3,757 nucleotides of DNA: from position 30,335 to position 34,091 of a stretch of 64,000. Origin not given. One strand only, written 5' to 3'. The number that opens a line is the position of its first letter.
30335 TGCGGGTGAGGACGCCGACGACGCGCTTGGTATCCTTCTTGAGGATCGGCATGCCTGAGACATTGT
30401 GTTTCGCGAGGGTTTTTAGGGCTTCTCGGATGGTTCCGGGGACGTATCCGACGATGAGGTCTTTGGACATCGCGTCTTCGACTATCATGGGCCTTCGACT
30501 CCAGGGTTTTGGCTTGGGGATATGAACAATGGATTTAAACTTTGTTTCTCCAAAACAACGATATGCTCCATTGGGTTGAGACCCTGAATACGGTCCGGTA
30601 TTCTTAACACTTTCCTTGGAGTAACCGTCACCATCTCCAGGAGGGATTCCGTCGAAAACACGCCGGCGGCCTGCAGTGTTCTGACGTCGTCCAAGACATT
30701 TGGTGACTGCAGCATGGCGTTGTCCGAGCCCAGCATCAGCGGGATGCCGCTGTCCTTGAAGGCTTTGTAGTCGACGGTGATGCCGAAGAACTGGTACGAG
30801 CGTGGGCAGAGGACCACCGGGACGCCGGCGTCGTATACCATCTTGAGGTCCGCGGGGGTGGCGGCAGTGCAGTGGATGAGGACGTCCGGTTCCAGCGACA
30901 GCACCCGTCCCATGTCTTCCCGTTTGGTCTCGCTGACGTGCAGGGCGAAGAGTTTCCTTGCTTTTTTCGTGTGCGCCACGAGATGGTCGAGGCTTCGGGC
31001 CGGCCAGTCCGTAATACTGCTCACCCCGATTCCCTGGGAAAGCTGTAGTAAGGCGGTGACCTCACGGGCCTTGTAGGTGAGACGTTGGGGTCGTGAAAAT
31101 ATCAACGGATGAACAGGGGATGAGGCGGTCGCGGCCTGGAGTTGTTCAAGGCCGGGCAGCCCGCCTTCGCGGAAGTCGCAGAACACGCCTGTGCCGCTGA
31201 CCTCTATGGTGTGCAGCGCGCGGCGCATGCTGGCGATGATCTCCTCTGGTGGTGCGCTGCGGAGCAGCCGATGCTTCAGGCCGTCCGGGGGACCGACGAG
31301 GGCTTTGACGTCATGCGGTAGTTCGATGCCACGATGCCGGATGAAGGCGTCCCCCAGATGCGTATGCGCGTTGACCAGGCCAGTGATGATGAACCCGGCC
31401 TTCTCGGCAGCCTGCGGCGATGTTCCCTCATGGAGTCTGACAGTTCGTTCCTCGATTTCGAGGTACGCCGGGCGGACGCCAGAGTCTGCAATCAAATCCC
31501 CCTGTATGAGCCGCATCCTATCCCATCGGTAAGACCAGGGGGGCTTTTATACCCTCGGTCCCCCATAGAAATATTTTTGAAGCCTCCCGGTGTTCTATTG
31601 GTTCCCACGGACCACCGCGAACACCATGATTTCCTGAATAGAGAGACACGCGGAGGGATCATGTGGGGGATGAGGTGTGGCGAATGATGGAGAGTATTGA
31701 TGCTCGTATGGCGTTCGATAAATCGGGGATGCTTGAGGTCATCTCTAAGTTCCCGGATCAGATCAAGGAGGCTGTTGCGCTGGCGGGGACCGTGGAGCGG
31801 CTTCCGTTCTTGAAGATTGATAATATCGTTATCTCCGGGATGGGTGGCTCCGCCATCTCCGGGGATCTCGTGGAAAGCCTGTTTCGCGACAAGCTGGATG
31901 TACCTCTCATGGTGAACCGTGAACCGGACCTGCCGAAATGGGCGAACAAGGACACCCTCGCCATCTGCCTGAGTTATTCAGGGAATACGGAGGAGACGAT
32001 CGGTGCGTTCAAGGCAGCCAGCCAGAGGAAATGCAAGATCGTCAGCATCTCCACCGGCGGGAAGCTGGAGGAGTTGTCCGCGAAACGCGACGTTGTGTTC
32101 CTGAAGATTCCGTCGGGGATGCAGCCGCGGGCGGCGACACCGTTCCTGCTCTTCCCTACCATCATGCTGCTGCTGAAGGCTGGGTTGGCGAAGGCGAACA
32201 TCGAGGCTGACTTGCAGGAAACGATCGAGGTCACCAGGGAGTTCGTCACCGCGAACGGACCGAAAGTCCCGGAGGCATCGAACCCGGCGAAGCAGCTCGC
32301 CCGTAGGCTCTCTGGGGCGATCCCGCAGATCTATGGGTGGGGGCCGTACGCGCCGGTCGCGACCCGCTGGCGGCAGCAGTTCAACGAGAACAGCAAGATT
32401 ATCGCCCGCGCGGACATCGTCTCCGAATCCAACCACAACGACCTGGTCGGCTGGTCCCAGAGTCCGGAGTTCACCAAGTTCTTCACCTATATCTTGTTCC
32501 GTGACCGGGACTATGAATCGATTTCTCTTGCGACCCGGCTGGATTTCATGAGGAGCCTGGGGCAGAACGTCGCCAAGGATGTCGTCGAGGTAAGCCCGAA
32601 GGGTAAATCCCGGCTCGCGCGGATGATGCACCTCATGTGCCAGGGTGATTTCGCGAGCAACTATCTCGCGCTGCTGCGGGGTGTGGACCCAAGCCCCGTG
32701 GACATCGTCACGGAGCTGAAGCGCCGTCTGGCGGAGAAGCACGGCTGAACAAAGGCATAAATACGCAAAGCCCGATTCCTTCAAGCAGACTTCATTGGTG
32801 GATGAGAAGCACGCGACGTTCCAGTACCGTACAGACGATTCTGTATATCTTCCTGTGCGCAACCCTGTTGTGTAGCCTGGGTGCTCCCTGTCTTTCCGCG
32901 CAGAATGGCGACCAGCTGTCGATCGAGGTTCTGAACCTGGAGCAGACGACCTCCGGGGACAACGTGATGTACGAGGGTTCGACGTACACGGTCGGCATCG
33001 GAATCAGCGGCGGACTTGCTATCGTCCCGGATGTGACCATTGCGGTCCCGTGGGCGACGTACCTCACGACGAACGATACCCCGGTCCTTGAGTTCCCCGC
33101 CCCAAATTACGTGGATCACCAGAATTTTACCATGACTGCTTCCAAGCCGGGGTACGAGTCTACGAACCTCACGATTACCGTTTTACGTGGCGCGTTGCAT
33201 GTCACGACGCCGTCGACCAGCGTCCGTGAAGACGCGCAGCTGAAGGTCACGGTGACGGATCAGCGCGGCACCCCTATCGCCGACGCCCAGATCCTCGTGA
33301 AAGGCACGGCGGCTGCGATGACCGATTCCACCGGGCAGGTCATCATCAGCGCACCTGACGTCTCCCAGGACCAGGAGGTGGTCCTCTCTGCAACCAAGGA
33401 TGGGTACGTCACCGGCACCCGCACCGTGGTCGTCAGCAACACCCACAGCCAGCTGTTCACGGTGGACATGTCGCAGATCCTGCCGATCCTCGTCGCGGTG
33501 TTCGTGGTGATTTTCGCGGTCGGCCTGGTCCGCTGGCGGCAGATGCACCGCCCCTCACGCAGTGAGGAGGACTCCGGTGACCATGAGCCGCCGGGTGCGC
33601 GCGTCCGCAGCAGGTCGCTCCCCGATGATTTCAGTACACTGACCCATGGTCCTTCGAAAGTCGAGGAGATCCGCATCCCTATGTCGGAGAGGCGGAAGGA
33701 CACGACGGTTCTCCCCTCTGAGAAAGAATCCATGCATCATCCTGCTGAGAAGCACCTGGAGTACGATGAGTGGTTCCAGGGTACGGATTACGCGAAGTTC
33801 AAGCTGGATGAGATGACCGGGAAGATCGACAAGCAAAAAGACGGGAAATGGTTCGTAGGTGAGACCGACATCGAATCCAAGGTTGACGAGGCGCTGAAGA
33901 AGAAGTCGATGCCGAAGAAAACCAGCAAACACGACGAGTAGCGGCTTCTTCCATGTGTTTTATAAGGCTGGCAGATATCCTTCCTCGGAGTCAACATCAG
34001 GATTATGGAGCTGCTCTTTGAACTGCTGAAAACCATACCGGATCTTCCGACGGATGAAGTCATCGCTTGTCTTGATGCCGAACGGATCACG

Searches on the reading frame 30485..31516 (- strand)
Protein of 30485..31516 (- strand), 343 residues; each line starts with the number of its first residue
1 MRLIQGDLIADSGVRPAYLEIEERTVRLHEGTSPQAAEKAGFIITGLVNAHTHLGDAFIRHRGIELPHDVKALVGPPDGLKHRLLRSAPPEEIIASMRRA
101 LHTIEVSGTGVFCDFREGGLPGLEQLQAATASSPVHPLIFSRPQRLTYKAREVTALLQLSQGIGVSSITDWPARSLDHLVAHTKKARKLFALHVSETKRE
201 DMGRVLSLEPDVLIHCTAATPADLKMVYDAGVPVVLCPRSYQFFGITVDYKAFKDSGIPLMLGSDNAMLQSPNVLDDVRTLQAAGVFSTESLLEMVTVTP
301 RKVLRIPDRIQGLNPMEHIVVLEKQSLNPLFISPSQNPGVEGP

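Call 77: search_protein_families(library=pfam, proteins=[window:30485-31516:-], max_evalue=0.0001)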
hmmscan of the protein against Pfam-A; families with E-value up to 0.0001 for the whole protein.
window:30485-31516:- (343 aa): 1 family
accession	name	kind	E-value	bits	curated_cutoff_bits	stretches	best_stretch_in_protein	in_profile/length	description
PF01979.26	Amidohydro_1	-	3.2e-12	46.8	25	1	43-310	2-304/345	Amidohydrolase family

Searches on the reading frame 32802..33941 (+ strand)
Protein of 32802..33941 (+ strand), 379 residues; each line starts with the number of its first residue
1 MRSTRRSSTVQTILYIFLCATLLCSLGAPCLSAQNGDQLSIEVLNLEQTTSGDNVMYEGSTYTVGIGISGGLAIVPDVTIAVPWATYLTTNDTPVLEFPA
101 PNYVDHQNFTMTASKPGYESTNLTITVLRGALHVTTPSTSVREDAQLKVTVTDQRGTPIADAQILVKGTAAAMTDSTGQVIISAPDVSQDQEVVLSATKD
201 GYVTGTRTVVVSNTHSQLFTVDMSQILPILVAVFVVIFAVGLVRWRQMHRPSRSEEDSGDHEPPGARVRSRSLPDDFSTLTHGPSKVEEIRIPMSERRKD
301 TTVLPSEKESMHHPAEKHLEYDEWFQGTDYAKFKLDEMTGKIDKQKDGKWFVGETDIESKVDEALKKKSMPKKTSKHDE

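Call 77: search_protein_families(library=pfam, proteins=[window:32802-33941:+], max_evalue=0.0001)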
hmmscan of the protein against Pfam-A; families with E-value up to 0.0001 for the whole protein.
window:32802-33941:+ (379 aa): 1 family
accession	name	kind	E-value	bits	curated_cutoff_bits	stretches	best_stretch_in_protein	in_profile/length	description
PF13620.12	CarboxypepD_reg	-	2.3e-08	34.7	32.3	1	147-217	2-75/82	Carboxypeptidase regulatory-like domain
